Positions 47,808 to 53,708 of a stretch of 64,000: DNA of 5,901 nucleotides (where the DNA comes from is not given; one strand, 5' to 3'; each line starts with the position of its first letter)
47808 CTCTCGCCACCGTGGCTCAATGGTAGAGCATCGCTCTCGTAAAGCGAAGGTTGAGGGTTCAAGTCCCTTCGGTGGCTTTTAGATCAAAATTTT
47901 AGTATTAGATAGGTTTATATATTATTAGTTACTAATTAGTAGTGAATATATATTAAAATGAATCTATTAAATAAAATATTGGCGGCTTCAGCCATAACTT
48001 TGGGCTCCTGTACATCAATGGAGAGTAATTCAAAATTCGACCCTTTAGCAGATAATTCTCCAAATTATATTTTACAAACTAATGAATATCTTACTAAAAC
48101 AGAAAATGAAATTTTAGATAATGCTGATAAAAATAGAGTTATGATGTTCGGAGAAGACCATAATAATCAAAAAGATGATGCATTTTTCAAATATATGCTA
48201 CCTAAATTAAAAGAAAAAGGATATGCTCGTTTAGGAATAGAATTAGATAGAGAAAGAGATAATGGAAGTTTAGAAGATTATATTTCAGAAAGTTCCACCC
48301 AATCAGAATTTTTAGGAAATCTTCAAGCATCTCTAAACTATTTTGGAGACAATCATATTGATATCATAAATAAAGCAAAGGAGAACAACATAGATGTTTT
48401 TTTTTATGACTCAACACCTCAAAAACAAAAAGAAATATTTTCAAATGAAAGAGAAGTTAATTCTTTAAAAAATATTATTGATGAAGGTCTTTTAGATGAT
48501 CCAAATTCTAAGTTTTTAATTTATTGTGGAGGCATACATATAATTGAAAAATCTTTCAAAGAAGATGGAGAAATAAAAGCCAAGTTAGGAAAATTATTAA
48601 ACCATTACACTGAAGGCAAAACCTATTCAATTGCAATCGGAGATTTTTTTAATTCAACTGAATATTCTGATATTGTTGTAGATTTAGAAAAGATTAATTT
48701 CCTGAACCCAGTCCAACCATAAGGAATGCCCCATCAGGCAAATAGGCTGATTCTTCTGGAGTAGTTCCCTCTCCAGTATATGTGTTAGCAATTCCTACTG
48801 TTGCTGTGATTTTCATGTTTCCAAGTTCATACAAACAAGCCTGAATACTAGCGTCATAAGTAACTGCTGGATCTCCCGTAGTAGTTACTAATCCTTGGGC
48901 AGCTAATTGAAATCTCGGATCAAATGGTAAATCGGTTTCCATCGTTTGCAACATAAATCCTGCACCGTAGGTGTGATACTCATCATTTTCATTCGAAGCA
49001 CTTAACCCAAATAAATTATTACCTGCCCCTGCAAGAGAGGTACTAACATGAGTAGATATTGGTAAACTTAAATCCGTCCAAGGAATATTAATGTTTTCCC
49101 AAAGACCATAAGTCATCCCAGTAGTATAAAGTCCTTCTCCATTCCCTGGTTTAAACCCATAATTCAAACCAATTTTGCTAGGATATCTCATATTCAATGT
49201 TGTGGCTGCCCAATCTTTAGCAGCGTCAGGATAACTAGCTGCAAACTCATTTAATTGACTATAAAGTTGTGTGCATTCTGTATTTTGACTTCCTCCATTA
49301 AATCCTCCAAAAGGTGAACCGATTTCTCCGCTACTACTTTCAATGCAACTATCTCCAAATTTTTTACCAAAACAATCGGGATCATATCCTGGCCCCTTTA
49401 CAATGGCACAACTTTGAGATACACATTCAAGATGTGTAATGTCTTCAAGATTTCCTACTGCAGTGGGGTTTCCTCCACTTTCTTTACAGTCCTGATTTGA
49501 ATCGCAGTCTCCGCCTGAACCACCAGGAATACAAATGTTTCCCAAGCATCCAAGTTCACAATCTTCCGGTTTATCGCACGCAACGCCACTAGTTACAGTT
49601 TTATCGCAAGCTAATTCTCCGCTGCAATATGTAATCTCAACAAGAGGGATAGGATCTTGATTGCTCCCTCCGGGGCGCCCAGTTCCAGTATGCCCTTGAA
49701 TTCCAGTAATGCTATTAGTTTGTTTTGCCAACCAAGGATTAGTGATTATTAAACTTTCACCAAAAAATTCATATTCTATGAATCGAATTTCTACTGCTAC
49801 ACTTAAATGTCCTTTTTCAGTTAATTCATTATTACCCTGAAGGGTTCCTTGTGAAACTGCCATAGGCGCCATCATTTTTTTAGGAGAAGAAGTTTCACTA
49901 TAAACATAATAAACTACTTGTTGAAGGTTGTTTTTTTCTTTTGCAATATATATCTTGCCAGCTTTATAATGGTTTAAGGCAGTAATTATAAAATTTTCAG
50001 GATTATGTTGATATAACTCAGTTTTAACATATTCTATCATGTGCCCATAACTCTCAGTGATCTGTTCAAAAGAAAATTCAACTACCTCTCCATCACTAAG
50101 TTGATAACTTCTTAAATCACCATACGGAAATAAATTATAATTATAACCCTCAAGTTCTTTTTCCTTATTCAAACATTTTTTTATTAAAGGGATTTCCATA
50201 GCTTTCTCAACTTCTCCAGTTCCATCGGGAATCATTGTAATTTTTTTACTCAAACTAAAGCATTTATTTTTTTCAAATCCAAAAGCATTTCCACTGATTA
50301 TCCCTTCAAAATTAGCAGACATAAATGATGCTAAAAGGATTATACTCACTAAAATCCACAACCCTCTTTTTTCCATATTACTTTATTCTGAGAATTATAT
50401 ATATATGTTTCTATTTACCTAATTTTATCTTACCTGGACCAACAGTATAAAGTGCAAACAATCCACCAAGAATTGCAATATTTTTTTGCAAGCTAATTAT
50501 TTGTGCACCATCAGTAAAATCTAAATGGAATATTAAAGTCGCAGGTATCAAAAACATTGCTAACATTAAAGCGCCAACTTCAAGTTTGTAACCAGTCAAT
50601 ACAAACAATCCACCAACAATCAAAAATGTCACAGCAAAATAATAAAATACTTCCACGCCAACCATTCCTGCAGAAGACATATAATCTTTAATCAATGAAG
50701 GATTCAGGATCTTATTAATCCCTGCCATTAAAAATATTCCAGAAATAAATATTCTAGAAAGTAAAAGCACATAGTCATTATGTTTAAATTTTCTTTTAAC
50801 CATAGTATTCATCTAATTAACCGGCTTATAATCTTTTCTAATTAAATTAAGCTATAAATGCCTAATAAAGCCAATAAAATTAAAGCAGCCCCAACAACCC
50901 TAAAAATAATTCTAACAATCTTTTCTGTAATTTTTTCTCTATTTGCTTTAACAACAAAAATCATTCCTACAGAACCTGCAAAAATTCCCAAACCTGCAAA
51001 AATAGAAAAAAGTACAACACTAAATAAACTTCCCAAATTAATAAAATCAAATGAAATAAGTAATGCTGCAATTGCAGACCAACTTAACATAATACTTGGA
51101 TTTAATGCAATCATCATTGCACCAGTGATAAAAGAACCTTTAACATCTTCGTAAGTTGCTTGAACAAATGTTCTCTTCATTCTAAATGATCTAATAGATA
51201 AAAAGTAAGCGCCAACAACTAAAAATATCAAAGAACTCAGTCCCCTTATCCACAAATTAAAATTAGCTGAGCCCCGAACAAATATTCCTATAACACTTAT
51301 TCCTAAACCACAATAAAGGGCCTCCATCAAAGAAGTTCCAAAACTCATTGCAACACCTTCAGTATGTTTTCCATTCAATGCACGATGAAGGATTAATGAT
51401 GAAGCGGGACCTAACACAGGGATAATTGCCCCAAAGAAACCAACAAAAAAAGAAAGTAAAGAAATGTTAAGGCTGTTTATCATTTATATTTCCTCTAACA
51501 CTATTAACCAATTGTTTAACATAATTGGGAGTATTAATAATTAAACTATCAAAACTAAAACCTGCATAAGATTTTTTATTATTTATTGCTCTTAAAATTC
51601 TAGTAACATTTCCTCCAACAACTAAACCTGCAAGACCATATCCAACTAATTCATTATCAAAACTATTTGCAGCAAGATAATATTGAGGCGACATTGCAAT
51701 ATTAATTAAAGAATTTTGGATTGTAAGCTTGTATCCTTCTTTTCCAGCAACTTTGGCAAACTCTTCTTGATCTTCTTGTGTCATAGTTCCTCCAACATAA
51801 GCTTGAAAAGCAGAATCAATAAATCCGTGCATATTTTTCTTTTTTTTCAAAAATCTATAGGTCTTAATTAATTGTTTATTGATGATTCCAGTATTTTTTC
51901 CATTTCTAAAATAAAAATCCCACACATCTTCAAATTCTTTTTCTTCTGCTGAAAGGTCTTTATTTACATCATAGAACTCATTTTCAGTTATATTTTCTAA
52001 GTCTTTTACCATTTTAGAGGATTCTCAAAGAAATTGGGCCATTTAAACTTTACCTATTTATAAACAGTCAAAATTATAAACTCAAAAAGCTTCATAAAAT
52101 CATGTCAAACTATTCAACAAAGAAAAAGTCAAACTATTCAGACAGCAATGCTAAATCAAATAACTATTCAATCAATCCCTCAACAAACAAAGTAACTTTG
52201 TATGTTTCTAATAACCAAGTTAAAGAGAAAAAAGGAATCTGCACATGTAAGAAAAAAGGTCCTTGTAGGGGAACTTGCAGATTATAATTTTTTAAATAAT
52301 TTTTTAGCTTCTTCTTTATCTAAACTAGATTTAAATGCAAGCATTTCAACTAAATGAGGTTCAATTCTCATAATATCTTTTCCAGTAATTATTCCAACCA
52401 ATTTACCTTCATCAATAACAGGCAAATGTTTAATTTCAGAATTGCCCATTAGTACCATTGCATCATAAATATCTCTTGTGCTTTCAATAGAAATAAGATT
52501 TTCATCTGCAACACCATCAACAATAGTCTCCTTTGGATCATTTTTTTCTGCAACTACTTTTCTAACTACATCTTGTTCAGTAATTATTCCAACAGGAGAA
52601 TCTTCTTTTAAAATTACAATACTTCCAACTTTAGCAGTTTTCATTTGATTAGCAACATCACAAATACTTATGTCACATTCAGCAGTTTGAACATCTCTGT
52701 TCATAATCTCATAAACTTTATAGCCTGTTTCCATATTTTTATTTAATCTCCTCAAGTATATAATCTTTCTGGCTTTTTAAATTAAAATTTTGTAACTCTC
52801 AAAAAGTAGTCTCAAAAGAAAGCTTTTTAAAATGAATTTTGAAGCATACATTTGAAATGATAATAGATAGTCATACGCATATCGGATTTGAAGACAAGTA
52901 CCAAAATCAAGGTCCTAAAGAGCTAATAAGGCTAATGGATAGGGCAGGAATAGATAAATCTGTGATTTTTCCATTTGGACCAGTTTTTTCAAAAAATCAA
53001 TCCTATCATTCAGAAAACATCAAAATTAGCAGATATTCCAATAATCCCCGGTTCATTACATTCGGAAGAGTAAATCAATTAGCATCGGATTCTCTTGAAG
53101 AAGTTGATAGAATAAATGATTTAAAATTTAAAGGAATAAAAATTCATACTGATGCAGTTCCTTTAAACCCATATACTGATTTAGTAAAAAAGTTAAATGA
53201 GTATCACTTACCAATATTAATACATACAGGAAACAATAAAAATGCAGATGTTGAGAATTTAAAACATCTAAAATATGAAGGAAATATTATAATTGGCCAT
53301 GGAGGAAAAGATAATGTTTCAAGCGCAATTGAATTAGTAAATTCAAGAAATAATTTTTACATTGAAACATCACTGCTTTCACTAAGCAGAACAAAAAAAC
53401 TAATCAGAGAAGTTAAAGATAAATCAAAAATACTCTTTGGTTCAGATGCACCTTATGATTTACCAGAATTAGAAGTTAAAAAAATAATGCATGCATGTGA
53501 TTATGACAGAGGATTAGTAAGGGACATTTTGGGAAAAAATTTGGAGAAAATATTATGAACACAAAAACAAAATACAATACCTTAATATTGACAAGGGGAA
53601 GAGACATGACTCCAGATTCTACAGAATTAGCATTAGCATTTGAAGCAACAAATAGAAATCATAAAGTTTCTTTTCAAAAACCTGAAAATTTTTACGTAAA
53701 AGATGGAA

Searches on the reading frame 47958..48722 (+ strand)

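Call 72: search_protein_families(library=pfam, max_evalue=0.001, proteins=[window:47958-48722:+])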
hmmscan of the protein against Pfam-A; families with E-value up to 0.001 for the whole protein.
window:47958-48722:+ (254 aa): 1 family
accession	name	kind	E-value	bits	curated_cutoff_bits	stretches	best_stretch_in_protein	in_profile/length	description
PF04187.18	Cofac_haem_bdg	-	1.7e-05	25.4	27.7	1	53-148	2-101/213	Haem-binding uptake, Tiki superfamily, ChaN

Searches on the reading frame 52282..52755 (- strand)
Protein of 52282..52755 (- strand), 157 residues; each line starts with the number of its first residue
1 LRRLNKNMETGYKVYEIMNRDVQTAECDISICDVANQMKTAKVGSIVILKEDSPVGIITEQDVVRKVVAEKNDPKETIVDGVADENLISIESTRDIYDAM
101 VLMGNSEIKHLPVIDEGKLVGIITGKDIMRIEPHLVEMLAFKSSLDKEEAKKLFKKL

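Call 40: search_protein_families(library=pfam, max_evalue=0.01, proteins=[window:52282-52755:-])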
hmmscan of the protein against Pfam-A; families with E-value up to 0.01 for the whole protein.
window:52282-52755:- (157 aa): 1 family
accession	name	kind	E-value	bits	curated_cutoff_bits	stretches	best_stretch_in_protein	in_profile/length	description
PF00571.33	CBS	-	1.6e-20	73.6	24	2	82-131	4-54/57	CBS domain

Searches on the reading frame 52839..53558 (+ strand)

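Call 31: search_protein_families(library=pfam, max_evalue=0.1, proteins=[window:52839-53558:+])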
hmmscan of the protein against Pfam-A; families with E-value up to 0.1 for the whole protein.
window:52839-53558:+ (239 aa): 3 families
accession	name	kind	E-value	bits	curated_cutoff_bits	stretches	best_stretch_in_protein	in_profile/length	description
PF04909.20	Amidohydro_2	-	3.8e-12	47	26.4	1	20-234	34-282/289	Amidohydrolase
PF01026.27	TatD_DNase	-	1e-06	28.8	27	1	121-211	120-211/253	TatD related DNase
PF21738.2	DJR-like_dom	-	0.02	14.5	27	1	54-127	167-239/316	Double jelly roll-like domain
